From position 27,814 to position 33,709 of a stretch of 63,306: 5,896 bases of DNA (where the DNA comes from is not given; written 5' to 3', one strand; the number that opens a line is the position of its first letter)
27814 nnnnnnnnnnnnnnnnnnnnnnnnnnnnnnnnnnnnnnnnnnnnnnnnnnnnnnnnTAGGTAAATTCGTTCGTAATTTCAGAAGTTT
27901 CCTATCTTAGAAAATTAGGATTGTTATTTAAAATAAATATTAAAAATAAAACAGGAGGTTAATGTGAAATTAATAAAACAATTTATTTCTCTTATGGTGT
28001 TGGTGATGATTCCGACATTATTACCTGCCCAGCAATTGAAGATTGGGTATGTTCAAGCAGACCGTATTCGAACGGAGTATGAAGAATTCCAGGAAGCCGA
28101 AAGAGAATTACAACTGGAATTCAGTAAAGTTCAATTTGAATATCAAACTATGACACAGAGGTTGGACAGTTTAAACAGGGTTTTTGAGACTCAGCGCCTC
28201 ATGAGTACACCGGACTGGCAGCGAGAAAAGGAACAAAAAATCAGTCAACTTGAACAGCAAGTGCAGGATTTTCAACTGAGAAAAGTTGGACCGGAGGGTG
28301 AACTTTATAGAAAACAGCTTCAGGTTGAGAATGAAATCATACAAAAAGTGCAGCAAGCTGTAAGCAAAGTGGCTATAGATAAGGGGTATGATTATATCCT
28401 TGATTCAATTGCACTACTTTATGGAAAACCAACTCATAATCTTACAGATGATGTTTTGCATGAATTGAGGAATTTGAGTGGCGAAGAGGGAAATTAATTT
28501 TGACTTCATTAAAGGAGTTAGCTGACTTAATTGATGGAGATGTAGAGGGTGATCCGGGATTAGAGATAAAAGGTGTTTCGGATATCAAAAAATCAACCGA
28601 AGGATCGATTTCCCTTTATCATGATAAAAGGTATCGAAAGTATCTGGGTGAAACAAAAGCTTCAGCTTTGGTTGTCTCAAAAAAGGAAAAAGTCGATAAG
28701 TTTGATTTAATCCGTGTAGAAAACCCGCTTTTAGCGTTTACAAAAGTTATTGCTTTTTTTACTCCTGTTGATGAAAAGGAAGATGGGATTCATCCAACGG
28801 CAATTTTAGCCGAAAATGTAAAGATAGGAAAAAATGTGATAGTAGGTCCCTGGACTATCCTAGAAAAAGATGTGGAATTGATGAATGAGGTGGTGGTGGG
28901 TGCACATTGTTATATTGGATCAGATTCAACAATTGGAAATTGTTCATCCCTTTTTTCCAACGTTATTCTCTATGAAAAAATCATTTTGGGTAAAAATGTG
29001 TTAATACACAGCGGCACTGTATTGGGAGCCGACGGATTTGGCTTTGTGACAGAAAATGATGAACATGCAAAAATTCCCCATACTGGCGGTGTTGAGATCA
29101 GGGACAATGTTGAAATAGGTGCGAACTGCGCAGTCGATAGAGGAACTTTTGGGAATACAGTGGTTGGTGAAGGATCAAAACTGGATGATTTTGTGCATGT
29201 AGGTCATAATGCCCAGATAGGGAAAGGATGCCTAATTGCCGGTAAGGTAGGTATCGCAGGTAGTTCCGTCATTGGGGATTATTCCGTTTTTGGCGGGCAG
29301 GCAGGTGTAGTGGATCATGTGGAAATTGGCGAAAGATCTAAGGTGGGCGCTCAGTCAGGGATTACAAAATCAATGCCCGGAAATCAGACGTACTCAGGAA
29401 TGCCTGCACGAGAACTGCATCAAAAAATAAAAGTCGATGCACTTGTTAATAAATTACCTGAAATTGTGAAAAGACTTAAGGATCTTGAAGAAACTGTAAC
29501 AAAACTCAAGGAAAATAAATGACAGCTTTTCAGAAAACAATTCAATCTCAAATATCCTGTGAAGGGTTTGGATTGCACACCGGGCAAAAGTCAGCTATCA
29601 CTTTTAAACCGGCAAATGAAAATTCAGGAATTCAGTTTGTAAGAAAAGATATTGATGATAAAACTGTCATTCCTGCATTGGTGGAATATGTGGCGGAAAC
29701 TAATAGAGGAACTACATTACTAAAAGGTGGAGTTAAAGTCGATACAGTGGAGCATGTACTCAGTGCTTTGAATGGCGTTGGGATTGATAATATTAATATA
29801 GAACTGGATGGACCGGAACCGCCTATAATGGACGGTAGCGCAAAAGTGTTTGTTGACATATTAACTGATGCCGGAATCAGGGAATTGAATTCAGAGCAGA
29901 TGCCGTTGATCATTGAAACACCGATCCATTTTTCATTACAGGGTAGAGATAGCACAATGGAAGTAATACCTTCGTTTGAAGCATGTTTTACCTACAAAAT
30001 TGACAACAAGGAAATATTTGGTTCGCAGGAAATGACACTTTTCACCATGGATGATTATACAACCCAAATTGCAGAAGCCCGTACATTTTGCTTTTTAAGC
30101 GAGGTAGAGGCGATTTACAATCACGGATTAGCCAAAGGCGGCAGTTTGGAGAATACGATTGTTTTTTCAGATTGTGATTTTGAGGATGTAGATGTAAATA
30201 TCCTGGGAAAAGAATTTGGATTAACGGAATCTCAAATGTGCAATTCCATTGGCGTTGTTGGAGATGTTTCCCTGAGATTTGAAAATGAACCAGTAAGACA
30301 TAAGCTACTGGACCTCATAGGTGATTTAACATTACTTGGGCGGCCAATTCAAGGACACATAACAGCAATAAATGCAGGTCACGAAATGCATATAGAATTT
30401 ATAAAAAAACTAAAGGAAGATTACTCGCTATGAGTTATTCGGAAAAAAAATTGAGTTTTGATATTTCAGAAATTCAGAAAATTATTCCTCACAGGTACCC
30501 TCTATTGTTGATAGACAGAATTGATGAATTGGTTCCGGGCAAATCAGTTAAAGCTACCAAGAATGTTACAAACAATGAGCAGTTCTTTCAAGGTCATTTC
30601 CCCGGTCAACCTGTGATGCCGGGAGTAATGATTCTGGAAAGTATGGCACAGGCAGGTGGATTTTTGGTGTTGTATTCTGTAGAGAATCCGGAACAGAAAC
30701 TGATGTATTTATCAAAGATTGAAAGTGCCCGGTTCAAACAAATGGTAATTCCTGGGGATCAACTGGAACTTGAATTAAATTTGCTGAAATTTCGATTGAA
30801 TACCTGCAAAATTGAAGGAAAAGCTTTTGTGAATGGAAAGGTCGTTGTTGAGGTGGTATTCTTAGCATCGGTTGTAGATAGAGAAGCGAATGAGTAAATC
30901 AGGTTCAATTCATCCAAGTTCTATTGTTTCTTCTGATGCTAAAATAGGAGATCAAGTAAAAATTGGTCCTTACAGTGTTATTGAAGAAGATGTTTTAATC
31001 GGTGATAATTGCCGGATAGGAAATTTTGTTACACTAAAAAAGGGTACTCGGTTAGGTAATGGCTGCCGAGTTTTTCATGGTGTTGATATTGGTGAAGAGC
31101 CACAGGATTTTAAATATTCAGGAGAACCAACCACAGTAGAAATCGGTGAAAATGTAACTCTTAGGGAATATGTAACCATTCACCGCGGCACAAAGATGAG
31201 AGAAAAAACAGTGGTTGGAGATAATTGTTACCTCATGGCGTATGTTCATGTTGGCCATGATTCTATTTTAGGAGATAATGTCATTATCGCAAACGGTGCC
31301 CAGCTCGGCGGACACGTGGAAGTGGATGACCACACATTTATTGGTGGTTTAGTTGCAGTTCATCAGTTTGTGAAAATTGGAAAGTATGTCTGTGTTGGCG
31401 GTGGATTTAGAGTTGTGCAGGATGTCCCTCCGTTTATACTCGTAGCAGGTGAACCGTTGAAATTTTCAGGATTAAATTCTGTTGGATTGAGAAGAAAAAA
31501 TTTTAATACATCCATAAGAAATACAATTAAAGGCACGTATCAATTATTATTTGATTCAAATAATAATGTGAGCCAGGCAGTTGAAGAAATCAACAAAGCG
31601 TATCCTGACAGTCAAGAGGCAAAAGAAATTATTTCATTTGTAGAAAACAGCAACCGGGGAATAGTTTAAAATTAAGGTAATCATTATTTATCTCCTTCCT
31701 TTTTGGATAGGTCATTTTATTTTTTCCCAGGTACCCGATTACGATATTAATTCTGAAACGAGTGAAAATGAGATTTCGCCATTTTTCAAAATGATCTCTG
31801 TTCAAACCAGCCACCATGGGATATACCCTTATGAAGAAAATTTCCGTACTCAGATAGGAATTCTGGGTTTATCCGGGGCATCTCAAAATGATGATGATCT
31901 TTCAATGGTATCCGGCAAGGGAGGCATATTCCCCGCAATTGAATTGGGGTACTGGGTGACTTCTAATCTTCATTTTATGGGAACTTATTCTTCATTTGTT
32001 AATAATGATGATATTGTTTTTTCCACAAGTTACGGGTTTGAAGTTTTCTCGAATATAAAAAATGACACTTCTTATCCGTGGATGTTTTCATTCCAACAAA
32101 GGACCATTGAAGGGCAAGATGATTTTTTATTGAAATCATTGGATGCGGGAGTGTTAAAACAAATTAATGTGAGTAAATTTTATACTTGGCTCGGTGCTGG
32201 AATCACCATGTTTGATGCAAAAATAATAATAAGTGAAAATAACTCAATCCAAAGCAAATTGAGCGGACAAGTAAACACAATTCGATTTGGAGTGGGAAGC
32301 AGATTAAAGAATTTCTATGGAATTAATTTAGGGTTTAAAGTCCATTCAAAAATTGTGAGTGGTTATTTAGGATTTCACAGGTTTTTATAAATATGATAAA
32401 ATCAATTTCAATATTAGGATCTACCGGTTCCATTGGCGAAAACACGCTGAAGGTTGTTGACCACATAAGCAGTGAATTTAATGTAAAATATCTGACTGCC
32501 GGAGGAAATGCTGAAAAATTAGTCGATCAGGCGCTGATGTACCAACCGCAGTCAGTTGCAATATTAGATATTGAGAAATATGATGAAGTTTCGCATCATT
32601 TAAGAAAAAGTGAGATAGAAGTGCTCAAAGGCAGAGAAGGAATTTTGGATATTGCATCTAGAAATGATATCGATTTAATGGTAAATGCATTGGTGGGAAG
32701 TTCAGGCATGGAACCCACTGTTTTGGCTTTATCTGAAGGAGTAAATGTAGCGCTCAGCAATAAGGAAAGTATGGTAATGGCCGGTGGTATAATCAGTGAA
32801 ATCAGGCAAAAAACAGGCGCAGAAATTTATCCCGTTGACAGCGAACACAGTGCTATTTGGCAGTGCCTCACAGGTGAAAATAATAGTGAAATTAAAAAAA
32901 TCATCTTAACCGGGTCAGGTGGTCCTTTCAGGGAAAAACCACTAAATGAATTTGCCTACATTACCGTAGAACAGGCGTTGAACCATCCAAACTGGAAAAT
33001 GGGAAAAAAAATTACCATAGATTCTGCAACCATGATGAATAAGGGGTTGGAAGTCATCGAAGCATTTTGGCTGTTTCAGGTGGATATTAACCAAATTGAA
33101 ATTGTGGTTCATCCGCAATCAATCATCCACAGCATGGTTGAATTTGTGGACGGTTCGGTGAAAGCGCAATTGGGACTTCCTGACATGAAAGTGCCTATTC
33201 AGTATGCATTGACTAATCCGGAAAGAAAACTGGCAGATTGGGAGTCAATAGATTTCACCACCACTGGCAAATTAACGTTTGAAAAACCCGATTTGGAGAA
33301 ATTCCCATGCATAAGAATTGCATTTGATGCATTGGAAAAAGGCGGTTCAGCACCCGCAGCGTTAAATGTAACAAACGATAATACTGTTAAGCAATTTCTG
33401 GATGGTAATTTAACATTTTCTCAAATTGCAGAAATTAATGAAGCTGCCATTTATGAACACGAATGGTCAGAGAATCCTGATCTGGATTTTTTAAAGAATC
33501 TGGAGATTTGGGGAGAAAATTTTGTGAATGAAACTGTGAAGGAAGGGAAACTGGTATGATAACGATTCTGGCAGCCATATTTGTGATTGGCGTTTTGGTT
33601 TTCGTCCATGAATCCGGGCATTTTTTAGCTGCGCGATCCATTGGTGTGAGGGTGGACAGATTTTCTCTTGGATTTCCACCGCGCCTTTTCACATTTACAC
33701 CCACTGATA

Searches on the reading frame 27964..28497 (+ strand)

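Call 41: search_protein_families(library=pfam, proteins=[window:27964-28497:+])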
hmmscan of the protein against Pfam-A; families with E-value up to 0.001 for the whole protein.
window:27964-28497:+ (177 aa): 1 family
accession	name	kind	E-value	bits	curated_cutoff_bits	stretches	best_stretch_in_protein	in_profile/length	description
PF03938.19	OmpH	-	1.1e-27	97.4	32.4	1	26-168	1-141/141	Outer membrane protein (OmpH-like)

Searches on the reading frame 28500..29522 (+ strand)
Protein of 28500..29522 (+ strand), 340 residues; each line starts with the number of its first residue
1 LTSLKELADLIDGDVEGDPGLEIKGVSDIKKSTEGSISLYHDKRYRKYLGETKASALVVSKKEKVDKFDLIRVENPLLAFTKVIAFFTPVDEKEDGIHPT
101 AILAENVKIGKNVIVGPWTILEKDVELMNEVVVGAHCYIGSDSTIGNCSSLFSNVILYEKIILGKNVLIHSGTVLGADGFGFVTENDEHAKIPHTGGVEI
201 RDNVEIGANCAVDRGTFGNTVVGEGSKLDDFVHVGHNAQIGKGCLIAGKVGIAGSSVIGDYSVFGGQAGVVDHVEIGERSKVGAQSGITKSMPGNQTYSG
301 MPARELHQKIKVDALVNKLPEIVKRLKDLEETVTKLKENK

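Call 41: search_protein_families(library=pfam, proteins=[window:28500-29522:+])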
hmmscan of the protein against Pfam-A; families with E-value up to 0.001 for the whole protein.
window:28500-29522:+ (340 aa): 6 families
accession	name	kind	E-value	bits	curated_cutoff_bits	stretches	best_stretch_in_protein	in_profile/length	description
PF00132.30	Hexapep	-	3.3e-31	106.1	27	4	219-254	1-36/36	Bacterial transferase hexapeptide (six repeats)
PF04613.19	LpxD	-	2.3e-14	53.4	30.8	1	21-85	2-69/70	UDP-3-O-[3-hydroxymyristoyl] glucosamine N-acyltransferase, LpxD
PF25084.1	LbH_EIF2B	-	3e-11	43.7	54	1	101-174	10-86/105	EIF2B subunit epsilon LbH domain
PF14602.12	Hexapep_2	-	2.2e-08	34.1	27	0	197-214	17-34/34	Hexapeptide repeat of succinyl-transferase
PF21711.3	DCTN5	-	3.4e-06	27.3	40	0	74-154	70-155/182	Dynactin subunit 5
PF25087.1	GMPPB_C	-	0.00019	21.5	39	0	98-178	8-80/110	GMPPB C-terminal domain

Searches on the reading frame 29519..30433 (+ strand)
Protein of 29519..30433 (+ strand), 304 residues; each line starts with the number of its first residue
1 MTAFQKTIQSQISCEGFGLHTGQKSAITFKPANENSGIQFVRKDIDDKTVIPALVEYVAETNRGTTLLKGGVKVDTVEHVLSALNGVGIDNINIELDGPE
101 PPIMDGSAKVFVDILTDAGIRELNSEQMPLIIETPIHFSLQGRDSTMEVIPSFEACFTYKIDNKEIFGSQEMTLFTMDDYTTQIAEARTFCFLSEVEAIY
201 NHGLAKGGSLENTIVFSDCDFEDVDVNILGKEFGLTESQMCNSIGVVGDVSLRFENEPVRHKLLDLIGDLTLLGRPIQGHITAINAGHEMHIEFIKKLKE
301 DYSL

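Call 41: search_protein_families(library=pfam, proteins=[window:29519-30433:+])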
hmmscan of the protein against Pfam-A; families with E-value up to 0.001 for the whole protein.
window:29519-30433:+ (304 aa): 1 family
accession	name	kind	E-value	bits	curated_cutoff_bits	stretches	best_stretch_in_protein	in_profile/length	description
PF03331.19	LpxC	-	6.2e-88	295.2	27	1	5-299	1-267/268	UDP-3-O-acyl N-acetylglycosamine deacetylase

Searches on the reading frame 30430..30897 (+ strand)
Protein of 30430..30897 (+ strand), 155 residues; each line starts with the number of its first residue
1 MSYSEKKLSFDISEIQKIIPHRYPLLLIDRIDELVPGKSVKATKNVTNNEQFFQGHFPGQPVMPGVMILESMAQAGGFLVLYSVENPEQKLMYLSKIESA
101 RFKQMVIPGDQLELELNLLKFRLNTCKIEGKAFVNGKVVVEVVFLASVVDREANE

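Call 41: search_protein_families(library=pfam, proteins=[window:30430-30897:+])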
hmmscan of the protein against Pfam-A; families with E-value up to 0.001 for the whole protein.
window:30430-30897:+ (155 aa): 1 family
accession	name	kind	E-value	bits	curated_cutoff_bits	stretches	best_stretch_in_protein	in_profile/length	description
PF07977.19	FabA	-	3.5e-34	117.8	23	1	19-142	1-137/138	FabA-like domain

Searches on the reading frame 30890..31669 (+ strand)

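Call 41: search_protein_families(library=pfam, proteins=[window:30890-31669:+])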
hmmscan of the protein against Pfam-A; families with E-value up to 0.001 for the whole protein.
window:30890-31669:+ (259 aa): 7 families
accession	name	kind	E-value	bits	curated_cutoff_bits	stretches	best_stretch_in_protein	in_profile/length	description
PF00132.30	Hexapep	-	1.4e-36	123.1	27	4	16-50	1-35/36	Bacterial transferase hexapeptide (six repeats)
PF13720.11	Acetyltransf_11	-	4e-25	88.5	24.5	1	178-259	1-82/82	Udp N-acetylglucosamine O-acyltransferase; Domain 2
PF25084.1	LbH_EIF2B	-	3.6e-12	46.7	54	2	10-69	38-101/105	EIF2B subunit epsilon LbH domain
PF25087.1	GMPPB_C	-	2.4e-06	27.6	39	0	83-164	23-101/110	GMPPB C-terminal domain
PF24894.1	Hexapep_GlmU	-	2.6e-06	27.9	23.3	0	9-75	33-95/104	GlmU-like, C-terminal hexapeptide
PF21711.3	DCTN5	-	0.00014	22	40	0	117-194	83-155/182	Dynactin subunit 5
PF14602.12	Hexapep_2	-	0.00079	19.5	27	0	35-62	2-27/34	Hexapeptide repeat of succinyl-transferase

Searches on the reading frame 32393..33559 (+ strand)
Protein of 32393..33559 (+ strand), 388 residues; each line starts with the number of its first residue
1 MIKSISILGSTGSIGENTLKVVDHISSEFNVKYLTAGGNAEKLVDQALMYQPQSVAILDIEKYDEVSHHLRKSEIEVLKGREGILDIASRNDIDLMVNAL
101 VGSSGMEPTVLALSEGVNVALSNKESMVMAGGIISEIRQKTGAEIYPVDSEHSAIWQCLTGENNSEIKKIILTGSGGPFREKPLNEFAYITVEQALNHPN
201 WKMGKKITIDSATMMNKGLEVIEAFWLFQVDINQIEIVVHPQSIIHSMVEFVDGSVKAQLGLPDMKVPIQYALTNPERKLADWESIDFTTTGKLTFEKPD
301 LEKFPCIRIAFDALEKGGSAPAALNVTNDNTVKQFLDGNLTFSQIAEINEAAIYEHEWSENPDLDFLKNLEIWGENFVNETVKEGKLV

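Call 41: search_protein_families(library=pfam, proteins=[window:32393-33559:+])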
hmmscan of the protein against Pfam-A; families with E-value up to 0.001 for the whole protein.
window:32393-33559:+ (388 aa): 4 families
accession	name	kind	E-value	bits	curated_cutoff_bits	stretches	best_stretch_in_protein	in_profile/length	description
PF08436.17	DXP_redisom_C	-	8.6e-42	141.6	26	1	145-228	1-84/84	1-deoxy-D-xylulose 5-phosphate reductoisomerase C-terminal domain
PF02670.22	DXP_reductoisom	-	7.2e-37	127.4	21.7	1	5-131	1-129/129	1-deoxy-D-xylulose 5-phosphate reductoisomerase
PF13288.12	DXPR_C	-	6.1e-33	114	27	1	260-369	1-107/115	DXP reductoisomerase C-terminal domain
PF01118.30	Semialdhyde_dh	-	0.00018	22.3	26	0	5-65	2-61/121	Semialdehyde dehydrogenase, NAD binding domain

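Call 59: find_homologous_proteins(query=window:32393-33559:+, max_evalue=1e-50)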
Query window:32393-33559:+ (388 aa): 8000 proteins with E <= 1e-50 among 8000 candidates; the best 120 are listed.
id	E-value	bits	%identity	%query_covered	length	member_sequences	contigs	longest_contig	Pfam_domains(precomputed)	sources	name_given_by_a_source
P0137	5.8e-254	860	100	100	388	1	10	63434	PF08436.18,PF02670.23,PF13288.13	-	-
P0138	7.2e-235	797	93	100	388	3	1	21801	PF08436.18,PF02670.23,PF13288.13,PF01118.31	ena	-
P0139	9.7e-167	573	67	99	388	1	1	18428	PF08436.18,PF02670.23,PF13288.13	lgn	-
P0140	9.7e-167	573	66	99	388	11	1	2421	PF08436.18,PF02670.23,PF13288.13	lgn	-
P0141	3.4e-166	571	66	99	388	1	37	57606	PF08436.18,PF02670.23,PF13288.13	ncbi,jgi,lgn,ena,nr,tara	ncbi:MAG: 1-deoxy-D-xylulose-5-phosphate reductoisomerase [Candidatus Marinimicrobia bacterium]|jgi:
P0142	1.2e-164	566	64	99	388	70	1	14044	PF08436.18,PF02670.23,PF13288.13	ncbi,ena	-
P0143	1.4e-164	566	66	98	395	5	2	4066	PF08436.18,PF02670.23,PF13288.13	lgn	-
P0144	4.6e-164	564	65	98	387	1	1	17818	PF08436.18,PF02670.23,PF13288.13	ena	-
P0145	8.0e-164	563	65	98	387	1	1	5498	PF08436.18,PF02670.23,PF13288.13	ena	-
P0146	8.9e-164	563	65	98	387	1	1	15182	PF08436.18,PF02670.23,PF13288.13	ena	-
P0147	1.4e-163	562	65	98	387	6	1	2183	PF08436.18,PF02670.23,PF13288.13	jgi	-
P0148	1.6e-163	562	65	98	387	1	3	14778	PF08436.18,PF02670.23,PF13288.13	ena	-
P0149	1.6e-163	562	65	98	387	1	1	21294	PF08436.18,PF02670.23,PF13288.13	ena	-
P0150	1.6e-163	562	65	98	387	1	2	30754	PF08436.18,PF02670.23,PF13288.13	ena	-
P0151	2.1e-163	562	65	98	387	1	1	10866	PF08436.18,PF02670.23,PF13288.13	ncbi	-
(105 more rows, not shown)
